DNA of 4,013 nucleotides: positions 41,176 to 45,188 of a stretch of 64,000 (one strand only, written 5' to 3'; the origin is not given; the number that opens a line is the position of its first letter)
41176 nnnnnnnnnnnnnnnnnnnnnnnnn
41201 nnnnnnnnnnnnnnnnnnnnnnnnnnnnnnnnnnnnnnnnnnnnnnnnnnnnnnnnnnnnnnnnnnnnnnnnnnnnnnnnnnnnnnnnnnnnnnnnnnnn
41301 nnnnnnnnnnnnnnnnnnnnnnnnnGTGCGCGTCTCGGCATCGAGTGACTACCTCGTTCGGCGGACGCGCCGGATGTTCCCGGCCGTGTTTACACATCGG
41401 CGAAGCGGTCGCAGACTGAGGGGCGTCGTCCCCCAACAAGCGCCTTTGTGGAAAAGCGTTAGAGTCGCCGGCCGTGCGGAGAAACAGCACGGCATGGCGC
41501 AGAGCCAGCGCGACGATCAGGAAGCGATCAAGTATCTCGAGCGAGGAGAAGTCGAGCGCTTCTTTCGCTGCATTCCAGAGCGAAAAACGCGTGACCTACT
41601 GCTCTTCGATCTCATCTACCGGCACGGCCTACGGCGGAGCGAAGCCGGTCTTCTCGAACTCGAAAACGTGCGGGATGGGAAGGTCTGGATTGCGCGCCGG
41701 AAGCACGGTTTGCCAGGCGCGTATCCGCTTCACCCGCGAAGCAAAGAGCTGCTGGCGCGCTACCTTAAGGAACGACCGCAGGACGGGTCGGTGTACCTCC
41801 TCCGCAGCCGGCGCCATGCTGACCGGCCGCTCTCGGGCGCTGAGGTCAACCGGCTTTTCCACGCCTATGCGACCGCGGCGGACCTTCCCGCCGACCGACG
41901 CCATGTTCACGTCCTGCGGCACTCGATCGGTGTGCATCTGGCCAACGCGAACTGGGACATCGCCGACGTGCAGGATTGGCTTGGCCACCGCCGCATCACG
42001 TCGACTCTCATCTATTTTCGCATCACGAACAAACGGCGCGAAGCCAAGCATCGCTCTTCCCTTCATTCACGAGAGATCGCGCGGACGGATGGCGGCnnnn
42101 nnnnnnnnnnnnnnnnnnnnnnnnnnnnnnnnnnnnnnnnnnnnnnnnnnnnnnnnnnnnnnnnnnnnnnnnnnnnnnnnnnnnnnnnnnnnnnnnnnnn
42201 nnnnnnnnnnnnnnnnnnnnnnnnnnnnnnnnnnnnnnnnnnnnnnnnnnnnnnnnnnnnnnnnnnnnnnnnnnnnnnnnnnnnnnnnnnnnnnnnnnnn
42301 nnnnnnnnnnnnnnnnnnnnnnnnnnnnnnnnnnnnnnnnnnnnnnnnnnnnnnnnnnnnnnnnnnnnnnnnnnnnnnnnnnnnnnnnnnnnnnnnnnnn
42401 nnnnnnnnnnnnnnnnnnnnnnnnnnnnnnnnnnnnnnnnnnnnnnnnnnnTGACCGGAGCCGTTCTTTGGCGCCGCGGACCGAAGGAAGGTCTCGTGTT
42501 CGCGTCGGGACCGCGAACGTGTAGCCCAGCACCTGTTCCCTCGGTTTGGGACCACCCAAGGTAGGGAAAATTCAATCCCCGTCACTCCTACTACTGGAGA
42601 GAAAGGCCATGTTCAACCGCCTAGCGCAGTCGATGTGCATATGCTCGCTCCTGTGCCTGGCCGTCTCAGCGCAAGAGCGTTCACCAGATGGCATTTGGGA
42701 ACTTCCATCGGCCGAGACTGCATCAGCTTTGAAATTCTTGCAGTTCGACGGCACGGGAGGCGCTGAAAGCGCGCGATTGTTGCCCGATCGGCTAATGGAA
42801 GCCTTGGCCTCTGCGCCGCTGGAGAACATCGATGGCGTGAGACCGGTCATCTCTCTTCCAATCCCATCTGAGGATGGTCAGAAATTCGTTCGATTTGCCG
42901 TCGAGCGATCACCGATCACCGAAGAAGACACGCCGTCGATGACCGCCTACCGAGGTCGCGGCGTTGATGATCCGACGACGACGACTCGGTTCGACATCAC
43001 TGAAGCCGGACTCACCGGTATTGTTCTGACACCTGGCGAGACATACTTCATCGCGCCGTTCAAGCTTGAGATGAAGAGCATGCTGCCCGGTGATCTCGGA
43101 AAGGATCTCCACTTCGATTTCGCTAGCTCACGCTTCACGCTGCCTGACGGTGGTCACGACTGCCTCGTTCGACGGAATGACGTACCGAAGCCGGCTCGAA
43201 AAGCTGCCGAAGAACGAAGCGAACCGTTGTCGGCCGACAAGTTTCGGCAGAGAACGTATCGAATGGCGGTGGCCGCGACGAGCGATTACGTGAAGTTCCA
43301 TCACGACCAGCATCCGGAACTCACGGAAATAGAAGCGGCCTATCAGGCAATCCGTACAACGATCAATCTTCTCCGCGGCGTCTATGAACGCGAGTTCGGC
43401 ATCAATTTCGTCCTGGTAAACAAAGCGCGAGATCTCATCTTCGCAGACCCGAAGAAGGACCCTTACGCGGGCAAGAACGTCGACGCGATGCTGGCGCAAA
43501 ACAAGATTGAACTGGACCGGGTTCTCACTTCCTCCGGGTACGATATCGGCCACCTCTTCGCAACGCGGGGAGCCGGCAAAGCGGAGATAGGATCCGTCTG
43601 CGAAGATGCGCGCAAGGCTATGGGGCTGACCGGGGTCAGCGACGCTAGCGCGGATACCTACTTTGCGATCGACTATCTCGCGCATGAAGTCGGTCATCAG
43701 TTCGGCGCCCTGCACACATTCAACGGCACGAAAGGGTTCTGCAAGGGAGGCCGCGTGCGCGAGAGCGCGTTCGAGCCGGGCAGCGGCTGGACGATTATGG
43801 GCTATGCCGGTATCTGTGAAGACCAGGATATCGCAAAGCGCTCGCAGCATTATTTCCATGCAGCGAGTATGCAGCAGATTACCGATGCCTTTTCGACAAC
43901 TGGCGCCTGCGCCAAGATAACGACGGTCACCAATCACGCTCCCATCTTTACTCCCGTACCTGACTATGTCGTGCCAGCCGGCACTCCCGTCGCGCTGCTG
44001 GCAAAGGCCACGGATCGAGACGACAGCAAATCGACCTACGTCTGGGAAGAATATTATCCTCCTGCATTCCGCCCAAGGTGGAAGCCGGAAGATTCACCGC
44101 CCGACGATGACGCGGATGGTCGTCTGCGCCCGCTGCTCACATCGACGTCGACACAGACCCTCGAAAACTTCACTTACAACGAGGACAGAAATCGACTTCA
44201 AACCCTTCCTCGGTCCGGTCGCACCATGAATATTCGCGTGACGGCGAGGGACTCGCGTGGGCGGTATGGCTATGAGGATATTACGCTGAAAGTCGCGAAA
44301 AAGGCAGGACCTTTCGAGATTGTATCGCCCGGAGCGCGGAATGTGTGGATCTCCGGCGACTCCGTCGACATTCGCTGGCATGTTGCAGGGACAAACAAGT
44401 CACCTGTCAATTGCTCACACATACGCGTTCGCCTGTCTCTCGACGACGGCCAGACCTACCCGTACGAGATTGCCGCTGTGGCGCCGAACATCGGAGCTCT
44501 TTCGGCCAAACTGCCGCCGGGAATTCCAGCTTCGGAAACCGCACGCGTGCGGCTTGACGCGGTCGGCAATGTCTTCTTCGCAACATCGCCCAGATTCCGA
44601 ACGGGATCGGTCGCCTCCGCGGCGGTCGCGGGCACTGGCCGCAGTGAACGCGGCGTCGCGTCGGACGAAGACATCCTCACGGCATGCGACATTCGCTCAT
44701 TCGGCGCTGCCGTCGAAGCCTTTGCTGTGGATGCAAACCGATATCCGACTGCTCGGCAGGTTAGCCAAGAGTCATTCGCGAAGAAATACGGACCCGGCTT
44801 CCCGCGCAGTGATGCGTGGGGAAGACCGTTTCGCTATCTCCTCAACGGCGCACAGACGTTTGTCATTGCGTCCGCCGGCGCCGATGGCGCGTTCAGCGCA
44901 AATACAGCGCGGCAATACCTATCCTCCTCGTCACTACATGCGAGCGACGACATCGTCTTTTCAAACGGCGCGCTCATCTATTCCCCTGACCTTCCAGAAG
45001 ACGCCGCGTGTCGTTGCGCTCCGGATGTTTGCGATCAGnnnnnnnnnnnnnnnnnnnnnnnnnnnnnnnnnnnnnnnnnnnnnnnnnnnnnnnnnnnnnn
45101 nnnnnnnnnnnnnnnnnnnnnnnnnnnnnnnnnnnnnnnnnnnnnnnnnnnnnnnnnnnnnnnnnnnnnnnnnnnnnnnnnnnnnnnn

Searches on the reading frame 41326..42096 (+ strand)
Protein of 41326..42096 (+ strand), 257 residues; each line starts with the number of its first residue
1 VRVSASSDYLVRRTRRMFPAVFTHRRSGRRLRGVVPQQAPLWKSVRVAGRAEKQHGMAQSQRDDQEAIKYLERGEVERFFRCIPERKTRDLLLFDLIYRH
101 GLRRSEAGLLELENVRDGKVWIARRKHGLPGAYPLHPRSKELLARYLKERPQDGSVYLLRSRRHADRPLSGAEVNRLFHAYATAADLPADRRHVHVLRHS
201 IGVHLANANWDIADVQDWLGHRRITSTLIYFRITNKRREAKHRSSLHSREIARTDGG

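Call 74: search_protein_families(library=pfam, proteins=[window:41326-42096:+], max_evalue=0.01)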
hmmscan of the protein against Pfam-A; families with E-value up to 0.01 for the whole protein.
window:41326-42096:+ (257 aa): 1 family
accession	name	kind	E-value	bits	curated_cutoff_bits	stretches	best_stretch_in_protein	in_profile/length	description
PF00589.27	Phage_integrase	-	2.3e-26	93.1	27.1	1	70-235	2-170/172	Phage integrase family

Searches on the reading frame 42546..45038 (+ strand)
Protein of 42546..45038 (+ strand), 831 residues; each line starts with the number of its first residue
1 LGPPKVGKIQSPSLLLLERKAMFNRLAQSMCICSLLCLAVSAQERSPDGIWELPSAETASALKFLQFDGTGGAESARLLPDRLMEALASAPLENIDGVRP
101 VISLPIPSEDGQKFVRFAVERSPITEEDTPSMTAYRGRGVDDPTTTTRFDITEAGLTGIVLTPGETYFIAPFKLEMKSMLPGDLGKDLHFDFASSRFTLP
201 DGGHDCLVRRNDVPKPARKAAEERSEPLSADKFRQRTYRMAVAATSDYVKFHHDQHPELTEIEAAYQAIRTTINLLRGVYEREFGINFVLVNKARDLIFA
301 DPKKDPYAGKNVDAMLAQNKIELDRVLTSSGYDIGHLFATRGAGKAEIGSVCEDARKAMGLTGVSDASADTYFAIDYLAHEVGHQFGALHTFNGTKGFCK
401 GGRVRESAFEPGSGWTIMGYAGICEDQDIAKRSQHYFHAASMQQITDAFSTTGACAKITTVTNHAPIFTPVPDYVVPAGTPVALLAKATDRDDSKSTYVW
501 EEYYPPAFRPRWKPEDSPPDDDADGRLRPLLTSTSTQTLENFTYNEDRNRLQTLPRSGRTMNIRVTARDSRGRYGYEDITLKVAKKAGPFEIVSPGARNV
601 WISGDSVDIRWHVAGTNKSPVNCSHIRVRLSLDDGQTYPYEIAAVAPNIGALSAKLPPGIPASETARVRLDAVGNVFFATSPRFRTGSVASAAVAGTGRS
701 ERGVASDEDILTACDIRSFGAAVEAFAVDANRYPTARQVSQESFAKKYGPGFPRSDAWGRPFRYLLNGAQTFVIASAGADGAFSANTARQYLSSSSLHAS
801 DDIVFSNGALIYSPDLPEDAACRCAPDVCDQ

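Call 35: search_protein_families(library=pfam, proteins=[window:42546-45038:+], max_evalue=0.01)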
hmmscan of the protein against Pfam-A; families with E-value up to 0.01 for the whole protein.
window:42546-45038:+ (831 aa): 5 families
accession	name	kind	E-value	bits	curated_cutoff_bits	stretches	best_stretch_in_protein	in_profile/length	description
PF13583.11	Reprolysin_4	-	5.2e-29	101.8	22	1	236-444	3-199/203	Metallo-peptidase family M12B Reprolysin-like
PF13582.12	Reprolysin_3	-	5e-19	69.5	22.4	1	268-391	3-123/123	Metallo-peptidase family M12B Reprolysin-like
PF13574.12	Reprolysin_2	-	5.5e-19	69.2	27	1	266-448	5-192/195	Metallo-peptidase family M12B Reprolysin-like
PF13688.12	Reprolysin_5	-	2e-18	67.8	27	1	235-423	2-189/196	Metallo-peptidase family M12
PF08334.16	T2SSG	-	3.8e-06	27.3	21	1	712-785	14-98/108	Type II secretion system (T2SS), protein G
